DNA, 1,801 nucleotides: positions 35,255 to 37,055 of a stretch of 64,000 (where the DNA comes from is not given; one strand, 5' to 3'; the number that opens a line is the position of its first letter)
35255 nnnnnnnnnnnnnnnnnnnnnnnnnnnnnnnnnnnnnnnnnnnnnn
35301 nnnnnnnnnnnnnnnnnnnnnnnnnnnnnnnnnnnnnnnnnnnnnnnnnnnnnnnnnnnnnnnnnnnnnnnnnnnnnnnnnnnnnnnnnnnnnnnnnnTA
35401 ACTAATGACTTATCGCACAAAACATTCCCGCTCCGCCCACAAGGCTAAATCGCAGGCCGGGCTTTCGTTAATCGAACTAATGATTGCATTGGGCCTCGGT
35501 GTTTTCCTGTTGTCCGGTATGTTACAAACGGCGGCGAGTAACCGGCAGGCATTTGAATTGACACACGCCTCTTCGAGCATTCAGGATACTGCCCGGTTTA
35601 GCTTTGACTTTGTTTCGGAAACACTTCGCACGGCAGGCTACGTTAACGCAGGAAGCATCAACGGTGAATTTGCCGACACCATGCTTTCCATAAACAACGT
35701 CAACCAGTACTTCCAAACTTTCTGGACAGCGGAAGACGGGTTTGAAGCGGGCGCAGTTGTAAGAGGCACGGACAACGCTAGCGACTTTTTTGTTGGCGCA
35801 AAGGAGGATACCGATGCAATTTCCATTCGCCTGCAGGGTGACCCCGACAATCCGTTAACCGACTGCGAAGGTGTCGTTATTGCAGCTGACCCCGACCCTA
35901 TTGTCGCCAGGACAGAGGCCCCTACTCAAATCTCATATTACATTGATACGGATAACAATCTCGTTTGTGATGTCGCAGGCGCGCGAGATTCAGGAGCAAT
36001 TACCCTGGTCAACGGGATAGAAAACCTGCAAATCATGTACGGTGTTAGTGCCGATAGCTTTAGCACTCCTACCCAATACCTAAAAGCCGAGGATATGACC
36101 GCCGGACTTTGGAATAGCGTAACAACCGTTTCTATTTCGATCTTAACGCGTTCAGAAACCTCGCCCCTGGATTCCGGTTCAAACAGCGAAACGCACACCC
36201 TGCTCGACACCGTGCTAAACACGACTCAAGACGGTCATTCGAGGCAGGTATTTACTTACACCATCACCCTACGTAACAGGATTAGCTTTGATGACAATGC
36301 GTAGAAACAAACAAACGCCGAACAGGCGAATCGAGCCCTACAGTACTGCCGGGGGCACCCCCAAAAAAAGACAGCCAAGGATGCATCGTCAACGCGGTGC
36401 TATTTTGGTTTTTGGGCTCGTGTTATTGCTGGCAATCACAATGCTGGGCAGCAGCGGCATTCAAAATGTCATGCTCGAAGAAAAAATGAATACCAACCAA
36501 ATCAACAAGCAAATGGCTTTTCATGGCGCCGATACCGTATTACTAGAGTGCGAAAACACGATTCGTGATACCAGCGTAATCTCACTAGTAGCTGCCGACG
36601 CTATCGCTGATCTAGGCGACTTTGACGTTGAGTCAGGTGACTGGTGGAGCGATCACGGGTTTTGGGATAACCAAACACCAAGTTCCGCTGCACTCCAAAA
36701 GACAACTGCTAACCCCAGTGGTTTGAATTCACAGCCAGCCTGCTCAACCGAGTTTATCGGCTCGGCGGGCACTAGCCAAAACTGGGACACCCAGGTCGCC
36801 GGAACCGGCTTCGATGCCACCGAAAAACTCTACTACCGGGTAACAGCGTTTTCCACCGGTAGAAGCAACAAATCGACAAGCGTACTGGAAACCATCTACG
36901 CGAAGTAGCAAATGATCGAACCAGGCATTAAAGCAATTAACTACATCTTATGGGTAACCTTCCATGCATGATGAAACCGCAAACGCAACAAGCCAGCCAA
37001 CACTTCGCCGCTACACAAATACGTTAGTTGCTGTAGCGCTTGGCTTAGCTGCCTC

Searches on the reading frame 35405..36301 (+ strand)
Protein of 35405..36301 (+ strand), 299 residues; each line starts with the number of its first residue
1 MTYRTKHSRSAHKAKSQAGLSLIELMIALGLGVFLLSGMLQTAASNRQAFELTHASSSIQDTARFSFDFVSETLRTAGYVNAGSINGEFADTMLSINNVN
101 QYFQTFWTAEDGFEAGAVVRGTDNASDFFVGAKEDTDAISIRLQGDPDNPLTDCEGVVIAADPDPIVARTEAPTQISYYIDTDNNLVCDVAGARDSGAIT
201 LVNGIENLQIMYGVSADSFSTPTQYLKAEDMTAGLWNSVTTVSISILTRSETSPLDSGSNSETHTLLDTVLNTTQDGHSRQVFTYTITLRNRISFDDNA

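Call 41: search_protein_families(library=pfam, proteins=[window:35405-36301:+], max_evalue=0.01)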
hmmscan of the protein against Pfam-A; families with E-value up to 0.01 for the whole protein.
window:35405-36301:+ (299 aa): 2 families
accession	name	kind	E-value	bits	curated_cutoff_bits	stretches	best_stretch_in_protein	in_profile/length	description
PF16074.10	PilW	-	2.2e-21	76.6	26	1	178-291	2-124/124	Type IV Pilus-assembly protein W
PF07963.17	N_methyl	-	0.00026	20.9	21.2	1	15-39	2-26/27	Prokaryotic N-terminal methylation motif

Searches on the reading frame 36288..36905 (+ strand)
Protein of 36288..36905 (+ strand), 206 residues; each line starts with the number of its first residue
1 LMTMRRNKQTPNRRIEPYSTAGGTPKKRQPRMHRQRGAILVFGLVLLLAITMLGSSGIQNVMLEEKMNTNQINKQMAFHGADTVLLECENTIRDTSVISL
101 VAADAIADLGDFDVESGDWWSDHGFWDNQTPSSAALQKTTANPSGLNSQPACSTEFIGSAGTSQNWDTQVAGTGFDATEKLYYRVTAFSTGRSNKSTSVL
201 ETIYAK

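Call 41: search_protein_families(library=pfam, proteins=[window:36288-36905:+], max_evalue=0.01)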
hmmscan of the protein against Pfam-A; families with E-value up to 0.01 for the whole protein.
window:36288-36905:+ (206 aa): 2 families
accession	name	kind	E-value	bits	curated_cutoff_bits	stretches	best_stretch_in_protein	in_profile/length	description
PF14341.11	PilX_N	-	6.5e-10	39.3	25.5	1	36-84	1-49/51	PilX N-terminal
PF13681.11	PilX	-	6.7e-09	36.5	27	1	113-206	17-89/89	Type IV pilus assembly protein PilX C-term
